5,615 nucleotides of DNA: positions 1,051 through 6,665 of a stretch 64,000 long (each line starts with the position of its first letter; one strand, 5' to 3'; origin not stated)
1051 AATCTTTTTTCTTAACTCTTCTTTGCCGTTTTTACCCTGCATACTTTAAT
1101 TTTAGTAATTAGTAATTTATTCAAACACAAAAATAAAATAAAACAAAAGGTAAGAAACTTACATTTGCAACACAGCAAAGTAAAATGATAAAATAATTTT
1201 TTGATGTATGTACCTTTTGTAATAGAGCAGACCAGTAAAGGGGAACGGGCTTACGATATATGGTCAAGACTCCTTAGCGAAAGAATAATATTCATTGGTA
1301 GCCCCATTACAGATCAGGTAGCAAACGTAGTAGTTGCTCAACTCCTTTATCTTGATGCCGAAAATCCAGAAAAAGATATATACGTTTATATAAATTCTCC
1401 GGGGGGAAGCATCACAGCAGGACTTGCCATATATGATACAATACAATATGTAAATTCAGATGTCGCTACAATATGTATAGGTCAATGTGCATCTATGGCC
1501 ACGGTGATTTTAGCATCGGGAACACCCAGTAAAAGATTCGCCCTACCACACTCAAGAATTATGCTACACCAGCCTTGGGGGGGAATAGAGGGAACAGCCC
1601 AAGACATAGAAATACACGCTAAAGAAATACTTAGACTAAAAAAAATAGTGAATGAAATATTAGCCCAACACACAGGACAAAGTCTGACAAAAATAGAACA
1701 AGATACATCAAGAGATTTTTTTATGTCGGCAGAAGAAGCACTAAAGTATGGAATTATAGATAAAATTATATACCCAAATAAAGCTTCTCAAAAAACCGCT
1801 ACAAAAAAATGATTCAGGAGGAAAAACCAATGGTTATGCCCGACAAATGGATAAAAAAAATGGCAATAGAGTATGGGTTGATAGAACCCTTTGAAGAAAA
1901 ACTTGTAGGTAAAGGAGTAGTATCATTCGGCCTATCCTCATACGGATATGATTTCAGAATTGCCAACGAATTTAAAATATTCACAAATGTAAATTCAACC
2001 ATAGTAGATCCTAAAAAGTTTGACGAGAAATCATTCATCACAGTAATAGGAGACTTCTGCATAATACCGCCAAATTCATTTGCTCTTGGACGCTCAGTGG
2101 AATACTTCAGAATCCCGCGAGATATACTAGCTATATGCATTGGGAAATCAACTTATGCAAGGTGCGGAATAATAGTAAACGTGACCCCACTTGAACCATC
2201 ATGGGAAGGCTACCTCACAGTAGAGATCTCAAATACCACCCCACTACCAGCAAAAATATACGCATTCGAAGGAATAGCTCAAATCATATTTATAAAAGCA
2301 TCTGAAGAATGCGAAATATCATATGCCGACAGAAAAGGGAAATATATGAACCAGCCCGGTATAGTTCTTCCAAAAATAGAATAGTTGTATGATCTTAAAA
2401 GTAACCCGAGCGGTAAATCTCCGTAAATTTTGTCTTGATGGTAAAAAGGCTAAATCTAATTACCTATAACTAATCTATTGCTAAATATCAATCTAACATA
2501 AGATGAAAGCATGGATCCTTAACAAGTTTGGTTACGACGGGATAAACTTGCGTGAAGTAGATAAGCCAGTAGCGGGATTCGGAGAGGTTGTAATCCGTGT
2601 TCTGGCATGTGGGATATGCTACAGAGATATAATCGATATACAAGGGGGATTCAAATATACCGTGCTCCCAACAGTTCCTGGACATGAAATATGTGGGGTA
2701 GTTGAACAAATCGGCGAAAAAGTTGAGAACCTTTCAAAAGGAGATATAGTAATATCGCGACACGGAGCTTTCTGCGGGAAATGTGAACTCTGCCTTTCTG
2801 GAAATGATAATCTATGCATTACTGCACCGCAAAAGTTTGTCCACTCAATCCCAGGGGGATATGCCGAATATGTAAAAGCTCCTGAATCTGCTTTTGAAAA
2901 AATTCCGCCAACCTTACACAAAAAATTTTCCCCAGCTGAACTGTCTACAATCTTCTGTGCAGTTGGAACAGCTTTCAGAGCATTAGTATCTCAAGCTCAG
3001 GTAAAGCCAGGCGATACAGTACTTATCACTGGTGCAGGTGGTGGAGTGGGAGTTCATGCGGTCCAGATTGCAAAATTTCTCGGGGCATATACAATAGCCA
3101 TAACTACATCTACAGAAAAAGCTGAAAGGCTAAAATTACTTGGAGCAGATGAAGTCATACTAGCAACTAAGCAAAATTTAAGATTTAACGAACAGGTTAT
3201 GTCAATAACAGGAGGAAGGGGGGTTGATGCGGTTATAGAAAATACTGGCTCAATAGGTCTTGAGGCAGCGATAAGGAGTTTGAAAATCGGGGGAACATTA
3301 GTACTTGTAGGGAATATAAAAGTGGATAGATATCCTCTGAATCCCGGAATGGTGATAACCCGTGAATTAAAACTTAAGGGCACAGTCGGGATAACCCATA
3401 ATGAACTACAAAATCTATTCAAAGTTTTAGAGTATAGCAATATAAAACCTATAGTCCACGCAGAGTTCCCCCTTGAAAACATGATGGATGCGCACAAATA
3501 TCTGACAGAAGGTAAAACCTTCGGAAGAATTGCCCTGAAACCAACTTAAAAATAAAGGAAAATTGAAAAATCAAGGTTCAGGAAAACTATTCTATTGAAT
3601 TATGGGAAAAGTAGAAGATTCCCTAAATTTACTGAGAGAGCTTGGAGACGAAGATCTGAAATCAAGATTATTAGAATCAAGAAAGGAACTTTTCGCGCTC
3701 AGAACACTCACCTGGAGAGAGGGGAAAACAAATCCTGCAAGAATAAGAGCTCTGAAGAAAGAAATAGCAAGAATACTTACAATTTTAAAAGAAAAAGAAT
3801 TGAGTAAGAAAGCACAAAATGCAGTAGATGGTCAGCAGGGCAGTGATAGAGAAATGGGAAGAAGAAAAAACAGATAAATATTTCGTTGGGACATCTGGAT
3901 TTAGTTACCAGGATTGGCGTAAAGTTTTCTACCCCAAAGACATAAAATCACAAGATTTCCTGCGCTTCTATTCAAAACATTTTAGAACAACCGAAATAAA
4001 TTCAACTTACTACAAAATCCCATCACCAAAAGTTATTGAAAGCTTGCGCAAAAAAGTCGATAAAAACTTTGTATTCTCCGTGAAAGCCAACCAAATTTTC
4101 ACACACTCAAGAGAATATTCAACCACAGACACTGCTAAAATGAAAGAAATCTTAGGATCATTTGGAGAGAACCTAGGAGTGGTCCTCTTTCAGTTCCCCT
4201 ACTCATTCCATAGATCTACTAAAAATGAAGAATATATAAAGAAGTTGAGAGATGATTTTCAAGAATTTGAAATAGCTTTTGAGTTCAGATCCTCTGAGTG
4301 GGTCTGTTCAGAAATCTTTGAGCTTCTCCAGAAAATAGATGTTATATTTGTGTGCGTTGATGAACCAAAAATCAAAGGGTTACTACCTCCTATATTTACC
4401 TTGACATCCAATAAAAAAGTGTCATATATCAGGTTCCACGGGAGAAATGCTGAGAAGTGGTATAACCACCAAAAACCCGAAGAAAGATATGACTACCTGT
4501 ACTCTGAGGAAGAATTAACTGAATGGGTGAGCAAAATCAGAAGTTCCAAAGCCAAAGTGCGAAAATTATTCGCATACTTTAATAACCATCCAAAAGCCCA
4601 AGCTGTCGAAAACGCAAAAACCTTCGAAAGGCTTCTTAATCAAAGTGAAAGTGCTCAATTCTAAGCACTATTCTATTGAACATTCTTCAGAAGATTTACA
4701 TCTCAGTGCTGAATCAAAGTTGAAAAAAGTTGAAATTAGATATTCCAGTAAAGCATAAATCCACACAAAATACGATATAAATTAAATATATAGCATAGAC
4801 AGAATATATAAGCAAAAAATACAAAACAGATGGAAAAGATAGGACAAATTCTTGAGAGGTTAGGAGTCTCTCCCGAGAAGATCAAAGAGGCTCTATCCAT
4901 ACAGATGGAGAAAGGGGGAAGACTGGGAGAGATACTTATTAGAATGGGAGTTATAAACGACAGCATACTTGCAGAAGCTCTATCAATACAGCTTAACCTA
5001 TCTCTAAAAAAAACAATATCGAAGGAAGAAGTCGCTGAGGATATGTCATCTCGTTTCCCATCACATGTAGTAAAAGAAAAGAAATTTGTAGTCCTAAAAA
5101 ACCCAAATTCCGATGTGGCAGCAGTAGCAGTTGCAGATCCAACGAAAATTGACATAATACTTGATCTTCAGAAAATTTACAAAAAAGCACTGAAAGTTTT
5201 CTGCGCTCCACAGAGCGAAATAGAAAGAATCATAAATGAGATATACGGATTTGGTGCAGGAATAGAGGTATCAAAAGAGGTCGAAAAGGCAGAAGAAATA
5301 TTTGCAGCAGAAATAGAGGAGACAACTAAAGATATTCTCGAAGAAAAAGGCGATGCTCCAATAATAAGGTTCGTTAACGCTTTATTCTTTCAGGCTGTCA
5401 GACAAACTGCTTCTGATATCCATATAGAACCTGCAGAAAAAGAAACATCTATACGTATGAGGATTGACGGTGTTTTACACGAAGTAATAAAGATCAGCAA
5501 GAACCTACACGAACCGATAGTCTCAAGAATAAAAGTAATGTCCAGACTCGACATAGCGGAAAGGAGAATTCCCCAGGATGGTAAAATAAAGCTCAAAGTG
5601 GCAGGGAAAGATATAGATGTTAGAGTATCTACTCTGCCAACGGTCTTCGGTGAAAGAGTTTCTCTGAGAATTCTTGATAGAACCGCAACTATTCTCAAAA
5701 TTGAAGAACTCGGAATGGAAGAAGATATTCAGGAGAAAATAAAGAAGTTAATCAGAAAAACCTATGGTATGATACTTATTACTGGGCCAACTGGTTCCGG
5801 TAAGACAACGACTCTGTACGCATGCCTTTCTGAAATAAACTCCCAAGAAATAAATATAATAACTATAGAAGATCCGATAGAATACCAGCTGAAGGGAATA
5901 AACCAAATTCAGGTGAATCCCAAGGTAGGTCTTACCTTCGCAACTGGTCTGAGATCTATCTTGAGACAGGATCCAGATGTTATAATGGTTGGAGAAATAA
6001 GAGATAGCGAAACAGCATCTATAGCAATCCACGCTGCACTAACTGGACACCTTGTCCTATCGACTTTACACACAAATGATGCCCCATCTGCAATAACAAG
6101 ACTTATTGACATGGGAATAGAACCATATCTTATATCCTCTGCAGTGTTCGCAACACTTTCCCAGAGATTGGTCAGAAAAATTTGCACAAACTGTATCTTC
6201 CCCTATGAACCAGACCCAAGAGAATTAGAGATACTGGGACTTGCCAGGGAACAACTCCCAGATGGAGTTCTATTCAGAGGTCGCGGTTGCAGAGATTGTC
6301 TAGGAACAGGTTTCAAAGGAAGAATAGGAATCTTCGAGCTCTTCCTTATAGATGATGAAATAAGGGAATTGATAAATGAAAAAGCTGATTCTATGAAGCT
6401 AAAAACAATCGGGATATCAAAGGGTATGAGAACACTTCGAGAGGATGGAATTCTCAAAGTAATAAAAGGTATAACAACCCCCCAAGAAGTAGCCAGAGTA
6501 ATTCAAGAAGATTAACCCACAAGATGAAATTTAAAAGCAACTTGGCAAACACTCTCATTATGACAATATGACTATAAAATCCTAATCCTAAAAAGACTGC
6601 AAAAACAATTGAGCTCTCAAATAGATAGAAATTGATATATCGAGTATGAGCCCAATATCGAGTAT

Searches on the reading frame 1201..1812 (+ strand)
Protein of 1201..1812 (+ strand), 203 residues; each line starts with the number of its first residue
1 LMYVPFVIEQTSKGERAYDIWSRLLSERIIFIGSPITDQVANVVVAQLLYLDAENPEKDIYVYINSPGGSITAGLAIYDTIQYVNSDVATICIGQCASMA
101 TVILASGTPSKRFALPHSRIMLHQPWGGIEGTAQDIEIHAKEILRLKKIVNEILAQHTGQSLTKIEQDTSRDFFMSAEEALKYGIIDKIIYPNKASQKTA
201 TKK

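Call 52: search_protein_families(library=pfam, proteins=[window:1201-1812:+], max_evalue=0.001)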
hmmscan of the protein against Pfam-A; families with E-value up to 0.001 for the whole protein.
window:1201-1812:+ (203 aa): 1 family
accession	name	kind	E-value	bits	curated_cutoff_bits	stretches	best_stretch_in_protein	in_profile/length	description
PF00574.28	CLP_protease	-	1.3e-84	283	20.2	1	13-190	2-179/182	Clp protease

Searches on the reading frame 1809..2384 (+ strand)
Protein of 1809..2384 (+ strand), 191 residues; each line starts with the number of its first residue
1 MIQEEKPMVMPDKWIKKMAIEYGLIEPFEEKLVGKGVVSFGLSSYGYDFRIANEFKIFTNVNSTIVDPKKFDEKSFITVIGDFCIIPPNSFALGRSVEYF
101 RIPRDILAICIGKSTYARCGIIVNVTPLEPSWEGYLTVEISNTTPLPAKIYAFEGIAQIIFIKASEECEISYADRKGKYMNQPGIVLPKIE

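Call 52: search_protein_families(library=pfam, proteins=[window:1809-2384:+], max_evalue=0.001)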
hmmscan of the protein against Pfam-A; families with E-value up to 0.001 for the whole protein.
window:1809-2384:+ (191 aa): 2 families
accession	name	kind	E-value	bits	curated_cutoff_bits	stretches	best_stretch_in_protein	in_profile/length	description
PF22769.1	DCD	-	4.4e-33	115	27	1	10-163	2-152/153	dCTP deaminase-like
PF00692.24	dUTPase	-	0.00097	19.3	22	0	99-168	39-107/129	dUTPase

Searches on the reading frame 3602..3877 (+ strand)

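Call 52: search_protein_families(library=pfam, proteins=[window:3602-3877:+], max_evalue=0.001)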
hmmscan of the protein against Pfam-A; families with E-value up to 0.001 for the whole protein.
window:3602-3877:+ (91 aa): 1 family
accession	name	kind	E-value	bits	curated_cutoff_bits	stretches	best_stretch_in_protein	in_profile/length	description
PF00831.28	Ribosomal_L29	-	1.1e-14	54.6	24.5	1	11-65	3-57/57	Ribosomal L29 protein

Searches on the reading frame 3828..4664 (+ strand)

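Call 52: search_protein_families(library=pfam, proteins=[window:3828-4664:+], max_evalue=0.001)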
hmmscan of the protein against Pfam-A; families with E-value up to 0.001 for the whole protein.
window:3828-4664:+ (278 aa): 1 family
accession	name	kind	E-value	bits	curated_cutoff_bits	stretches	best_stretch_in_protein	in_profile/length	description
PF01904.24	DUF72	-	2.4e-61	208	25.3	1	35-268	1-216/217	Protein of unknown function DUF72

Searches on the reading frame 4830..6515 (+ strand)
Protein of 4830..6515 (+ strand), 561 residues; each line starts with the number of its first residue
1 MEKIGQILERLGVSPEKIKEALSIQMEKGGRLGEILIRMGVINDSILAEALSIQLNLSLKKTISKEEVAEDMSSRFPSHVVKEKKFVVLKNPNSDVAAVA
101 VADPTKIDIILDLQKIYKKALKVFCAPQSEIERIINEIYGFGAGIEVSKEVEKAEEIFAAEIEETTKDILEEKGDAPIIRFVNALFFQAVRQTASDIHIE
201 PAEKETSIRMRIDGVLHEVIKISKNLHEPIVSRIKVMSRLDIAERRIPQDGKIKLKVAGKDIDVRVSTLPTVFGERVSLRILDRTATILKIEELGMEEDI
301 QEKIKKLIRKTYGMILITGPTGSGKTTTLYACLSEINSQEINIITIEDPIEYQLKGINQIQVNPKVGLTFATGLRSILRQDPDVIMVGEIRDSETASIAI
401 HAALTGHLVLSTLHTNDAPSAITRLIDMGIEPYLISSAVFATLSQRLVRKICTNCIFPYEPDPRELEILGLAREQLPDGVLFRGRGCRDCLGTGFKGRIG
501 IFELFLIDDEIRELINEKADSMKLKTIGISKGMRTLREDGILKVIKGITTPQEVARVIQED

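Call 52: search_protein_families(library=pfam, proteins=[window:4830-6515:+], max_evalue=0.001)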
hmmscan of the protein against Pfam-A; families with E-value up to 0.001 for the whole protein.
window:4830-6515:+ (561 aa): 7 families
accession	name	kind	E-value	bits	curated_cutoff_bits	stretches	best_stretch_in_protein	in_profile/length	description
PF00437.27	T2SSE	-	1.9e-142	474.8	24.9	1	171-556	1-370/370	Type II/IV secretion system protein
PF05157.20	MshEN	-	1.9e-09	37.8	23.1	1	64-141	9-86/90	MshEN domain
PF25199.1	nSTAND_NTPase5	-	5.3e-06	26.8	34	1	291-357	19-87/145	Novel STAND NTPase 5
PF20720.3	nSTAND3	-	0.0002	21.6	27.2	1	304-351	10-56/155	Novel STAND NTPase 3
PF13401.12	AAA_22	-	0.00039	21.2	27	1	310-349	3-42/130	AAA domain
PF13191.12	AAA_16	-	0.00048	21.1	32.6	0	305-399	17-103/167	AAA ATPase domain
PF13173.12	AAA_14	-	0.0008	19.8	27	0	314-355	4-46/129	AAA domain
